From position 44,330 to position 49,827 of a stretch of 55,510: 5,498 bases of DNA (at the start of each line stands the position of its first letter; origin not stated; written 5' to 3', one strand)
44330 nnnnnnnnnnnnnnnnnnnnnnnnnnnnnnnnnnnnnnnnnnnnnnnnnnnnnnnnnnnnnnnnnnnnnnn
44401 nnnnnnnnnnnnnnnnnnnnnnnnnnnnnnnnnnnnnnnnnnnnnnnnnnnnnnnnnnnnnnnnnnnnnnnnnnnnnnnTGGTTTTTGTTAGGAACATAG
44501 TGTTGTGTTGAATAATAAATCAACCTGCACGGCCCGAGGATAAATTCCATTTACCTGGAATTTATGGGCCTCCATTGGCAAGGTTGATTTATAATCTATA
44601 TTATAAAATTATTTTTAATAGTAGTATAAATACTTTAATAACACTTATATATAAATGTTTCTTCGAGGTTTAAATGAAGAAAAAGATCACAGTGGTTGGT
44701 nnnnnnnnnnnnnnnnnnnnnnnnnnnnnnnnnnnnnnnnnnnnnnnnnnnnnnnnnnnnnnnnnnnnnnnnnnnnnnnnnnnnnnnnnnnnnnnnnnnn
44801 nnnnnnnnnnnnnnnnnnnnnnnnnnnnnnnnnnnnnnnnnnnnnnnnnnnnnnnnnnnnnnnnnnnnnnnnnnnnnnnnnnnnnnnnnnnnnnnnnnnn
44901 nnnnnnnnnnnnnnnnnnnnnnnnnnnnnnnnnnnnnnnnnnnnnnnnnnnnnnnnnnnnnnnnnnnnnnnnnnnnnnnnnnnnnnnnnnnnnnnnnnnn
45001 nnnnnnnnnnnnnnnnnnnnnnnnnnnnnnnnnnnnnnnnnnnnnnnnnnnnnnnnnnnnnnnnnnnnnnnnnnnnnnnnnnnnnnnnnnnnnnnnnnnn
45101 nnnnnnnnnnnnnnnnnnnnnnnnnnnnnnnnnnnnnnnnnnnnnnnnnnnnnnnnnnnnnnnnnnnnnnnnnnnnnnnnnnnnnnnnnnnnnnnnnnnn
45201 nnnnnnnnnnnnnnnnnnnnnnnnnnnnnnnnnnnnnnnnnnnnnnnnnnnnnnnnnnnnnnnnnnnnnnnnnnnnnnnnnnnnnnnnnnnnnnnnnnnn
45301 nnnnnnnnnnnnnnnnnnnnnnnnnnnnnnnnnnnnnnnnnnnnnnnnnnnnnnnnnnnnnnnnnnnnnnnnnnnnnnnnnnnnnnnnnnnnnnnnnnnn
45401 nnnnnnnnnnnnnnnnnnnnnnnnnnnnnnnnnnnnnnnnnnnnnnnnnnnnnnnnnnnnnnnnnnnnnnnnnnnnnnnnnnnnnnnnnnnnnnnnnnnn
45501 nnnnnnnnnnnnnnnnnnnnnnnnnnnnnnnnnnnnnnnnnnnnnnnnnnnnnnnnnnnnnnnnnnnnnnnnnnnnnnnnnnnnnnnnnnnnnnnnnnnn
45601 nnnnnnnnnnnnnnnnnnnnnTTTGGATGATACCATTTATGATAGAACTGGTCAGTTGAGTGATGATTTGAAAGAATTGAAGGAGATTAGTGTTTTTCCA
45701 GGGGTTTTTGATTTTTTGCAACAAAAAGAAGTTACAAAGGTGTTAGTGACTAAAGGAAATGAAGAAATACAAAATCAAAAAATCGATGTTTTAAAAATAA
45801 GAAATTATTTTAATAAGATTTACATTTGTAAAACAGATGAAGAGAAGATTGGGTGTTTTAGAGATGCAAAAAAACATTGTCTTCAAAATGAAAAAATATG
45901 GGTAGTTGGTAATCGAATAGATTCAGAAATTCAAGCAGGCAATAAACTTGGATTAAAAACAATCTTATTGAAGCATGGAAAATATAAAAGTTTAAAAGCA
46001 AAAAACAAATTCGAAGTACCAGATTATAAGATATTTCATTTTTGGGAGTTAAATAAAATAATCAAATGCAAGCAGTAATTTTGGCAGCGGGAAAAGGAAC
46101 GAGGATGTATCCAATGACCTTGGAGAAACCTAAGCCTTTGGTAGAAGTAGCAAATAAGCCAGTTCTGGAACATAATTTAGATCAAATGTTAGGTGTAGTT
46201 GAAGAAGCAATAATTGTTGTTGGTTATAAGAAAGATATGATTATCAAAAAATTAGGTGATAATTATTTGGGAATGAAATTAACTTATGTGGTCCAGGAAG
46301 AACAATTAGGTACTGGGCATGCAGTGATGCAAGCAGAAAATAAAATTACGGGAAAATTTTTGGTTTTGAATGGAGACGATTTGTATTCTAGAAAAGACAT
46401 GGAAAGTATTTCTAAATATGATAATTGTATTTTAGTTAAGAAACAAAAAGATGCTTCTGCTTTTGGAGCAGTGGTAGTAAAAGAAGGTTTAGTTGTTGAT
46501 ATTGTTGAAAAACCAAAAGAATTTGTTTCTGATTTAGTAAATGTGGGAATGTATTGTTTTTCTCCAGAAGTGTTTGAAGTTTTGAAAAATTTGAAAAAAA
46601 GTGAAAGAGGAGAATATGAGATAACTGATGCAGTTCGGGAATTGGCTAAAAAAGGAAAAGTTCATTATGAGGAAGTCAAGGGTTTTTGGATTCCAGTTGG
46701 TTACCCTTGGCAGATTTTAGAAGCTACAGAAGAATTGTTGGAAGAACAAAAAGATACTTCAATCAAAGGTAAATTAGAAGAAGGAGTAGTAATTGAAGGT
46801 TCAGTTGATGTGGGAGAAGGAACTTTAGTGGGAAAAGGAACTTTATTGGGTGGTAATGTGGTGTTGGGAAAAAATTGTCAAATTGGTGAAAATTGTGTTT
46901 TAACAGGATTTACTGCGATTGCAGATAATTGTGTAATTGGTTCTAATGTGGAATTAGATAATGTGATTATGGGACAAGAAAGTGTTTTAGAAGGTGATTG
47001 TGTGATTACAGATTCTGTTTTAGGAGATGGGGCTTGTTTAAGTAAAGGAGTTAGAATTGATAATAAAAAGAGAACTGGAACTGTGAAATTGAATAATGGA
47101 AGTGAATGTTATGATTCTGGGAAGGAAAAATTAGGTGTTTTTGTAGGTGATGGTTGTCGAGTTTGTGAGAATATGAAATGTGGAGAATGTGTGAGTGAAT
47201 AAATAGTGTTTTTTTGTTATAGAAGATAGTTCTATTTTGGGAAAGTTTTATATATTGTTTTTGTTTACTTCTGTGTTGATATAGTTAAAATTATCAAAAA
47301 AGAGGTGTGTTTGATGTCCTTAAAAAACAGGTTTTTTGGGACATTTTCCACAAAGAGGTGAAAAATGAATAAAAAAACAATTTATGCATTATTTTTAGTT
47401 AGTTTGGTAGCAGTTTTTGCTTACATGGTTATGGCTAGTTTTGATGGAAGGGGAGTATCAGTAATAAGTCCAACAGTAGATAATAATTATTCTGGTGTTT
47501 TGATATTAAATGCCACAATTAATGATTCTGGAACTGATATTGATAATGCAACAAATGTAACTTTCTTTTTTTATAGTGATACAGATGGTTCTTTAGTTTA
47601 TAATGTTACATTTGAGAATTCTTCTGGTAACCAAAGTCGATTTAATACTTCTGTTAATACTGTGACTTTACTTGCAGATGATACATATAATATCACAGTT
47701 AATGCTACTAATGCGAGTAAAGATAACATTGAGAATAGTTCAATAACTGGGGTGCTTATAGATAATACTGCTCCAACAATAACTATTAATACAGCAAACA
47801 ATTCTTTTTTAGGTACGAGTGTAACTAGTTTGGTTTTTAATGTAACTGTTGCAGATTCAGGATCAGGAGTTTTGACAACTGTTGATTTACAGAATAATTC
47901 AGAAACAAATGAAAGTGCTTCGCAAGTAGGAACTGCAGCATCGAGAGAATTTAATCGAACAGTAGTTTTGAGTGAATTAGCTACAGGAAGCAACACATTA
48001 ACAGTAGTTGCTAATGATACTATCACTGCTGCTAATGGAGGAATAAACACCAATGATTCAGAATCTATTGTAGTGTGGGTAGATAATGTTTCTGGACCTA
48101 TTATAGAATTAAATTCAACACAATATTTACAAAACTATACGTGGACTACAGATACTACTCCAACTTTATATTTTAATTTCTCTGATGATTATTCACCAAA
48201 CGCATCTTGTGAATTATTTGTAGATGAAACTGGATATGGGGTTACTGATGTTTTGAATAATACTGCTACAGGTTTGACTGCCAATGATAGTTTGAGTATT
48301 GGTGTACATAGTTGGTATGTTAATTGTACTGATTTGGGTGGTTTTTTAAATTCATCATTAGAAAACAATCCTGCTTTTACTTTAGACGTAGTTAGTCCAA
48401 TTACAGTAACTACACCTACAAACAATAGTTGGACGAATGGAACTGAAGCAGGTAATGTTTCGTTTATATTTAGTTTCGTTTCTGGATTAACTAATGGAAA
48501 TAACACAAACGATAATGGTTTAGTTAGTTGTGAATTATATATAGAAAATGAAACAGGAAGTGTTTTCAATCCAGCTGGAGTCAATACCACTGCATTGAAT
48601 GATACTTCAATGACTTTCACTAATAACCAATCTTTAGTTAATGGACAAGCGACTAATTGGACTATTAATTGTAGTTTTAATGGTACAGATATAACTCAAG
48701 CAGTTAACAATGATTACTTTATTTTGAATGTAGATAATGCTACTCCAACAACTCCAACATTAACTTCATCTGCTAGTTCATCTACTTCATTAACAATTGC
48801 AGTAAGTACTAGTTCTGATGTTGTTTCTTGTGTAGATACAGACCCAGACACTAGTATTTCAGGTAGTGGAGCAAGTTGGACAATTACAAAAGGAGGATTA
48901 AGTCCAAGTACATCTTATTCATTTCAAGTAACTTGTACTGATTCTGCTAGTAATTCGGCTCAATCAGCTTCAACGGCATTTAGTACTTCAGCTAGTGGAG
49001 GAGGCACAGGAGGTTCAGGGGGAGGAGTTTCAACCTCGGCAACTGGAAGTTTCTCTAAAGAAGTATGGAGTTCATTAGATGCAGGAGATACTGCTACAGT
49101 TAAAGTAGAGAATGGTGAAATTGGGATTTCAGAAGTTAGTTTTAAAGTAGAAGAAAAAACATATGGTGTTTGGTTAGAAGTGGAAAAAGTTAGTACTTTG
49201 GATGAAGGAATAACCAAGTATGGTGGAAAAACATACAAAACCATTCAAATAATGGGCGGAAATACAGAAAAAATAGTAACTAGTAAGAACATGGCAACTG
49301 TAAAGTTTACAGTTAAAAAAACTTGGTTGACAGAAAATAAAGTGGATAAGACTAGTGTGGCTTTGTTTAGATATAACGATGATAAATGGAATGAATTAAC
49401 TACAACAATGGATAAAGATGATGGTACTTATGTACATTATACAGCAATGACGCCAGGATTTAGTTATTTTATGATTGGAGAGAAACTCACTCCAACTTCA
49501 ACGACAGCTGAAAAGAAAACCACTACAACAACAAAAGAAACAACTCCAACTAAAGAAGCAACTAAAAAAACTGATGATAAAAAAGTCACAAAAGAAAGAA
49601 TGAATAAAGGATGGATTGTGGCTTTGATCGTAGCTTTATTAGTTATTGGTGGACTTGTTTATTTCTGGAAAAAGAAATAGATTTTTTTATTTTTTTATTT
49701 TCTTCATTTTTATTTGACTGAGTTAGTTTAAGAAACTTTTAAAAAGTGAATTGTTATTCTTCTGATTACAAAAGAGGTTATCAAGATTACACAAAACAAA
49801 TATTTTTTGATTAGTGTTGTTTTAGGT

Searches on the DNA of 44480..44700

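Call 68: search_rna_families(source=window, start=44480, end=44700, threshold=evalue, max_evalue=1)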
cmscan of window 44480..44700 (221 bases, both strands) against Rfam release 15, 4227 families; matches with E-value up to 1: 2.
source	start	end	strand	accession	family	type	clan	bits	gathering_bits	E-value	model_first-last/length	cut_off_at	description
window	44504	44596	+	RF01483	rli56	Cis-reg;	-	20.3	47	0.34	1-100/100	no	Listeria sRNA rli56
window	44531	44573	+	RF01178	snoR77Y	Gene; snRNA; snoRNA; CD-box;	CL00057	17.4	52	0.84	1-85/85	no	Small nucleolar RNA snoR77Y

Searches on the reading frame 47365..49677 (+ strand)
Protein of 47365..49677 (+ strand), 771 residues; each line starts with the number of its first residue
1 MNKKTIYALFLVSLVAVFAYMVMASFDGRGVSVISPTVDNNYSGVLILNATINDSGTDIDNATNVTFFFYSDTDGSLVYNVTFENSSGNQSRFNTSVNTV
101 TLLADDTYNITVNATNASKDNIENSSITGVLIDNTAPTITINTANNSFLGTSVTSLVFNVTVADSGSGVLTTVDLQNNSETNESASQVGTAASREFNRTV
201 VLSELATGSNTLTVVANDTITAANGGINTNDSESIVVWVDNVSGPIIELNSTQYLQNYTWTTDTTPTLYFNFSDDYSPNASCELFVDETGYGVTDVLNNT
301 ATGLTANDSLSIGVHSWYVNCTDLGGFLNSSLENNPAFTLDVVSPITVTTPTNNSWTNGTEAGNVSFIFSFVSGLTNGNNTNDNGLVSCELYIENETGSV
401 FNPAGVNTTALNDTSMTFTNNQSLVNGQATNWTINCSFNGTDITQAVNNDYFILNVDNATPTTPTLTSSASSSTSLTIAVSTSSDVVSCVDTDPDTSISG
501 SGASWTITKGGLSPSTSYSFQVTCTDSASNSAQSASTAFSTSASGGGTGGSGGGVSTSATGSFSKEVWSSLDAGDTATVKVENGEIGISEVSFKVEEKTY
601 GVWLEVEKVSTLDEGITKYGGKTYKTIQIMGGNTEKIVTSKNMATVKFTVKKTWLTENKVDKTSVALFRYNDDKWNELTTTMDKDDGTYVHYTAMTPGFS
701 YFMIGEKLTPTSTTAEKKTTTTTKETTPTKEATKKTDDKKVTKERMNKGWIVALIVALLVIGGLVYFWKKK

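Call 16: search_protein_families(library=pfam, proteins=[window:47365-49677:+], max_evalue=0.00001)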
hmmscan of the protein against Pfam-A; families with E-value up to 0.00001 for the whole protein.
window:47365-49677:+ (771 aa): 0 families

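Call 72: search_protein_families(library=ncbifam, proteins=[window:47365-49677:+], max_evalue=0.00001)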
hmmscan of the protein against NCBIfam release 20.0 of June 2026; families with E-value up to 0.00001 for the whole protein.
window:47365-49677:+ (771 aa): 1 family
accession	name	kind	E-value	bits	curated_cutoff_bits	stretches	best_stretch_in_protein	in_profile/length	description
TIGR04213.1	PGF_pre_PGF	domain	8.5e-25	87.5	28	1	571-704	16-151/153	PGF-pre-PGF domain-containing protein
